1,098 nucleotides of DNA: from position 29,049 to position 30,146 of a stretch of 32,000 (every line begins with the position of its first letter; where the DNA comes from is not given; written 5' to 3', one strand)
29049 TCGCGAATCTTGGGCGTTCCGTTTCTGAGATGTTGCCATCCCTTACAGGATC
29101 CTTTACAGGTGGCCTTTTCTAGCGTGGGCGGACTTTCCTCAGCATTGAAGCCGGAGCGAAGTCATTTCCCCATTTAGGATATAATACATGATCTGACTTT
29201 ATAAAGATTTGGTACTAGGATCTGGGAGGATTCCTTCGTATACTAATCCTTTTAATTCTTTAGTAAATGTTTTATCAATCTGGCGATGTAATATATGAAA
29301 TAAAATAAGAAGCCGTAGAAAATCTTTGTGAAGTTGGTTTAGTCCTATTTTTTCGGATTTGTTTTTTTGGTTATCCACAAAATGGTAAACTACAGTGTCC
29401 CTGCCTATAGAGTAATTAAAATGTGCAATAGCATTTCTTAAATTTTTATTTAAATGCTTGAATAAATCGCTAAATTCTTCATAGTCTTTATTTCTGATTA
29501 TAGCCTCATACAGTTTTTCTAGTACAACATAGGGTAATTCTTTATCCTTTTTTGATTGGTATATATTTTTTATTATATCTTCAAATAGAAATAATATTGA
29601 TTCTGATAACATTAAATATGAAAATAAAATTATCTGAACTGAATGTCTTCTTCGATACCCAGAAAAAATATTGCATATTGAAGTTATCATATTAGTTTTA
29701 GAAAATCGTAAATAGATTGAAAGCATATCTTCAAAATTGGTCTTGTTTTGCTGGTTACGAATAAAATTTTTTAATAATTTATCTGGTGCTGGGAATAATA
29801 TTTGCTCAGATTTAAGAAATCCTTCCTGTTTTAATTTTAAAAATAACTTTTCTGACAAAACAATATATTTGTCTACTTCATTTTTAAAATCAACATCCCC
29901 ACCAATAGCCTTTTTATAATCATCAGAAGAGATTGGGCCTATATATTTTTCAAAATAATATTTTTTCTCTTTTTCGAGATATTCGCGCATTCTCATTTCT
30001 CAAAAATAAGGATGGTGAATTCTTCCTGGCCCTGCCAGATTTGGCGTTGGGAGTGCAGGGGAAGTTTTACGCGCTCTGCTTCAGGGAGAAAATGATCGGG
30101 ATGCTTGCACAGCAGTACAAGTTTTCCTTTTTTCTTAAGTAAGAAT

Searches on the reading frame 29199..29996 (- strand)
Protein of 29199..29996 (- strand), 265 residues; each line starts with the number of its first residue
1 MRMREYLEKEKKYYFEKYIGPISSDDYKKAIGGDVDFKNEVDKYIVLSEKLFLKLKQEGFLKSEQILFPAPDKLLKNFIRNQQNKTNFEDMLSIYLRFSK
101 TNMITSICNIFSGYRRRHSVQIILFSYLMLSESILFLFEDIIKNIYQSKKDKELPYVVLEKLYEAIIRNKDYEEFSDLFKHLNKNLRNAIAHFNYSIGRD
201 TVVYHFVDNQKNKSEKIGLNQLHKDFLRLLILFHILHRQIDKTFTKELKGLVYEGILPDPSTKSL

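Call 42: find_encoding_contigs(protein=window:29199-29996:-, flank=10000, max_places=6)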
Protein window:29199-29996:- (265 aa): 1 contig read that carries it; 1 place shown.
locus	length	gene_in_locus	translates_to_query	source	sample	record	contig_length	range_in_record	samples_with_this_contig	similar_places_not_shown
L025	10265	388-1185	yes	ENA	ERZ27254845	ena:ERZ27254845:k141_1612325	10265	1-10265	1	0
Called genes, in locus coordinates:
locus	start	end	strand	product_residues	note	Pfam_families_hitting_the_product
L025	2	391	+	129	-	?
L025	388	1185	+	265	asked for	-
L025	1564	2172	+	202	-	PF13545:HTH_Crp_2 (weak), PF08279:HTH_11 (weak), PF13412:HTH_24, PF12802:MarR_2 (weak)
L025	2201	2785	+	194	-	-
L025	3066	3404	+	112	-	PF03672:UPF0154 (faint), PF01849:NAC, PF19026:UBA_HYPK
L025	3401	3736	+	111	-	-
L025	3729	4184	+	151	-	-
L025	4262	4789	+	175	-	-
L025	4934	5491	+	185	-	-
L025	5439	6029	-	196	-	PF02660:G3P_acyltransf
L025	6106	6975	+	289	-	-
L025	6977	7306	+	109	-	-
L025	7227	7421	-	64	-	-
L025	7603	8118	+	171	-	PF00416:Ribosomal_S13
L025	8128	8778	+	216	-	PF01479:S4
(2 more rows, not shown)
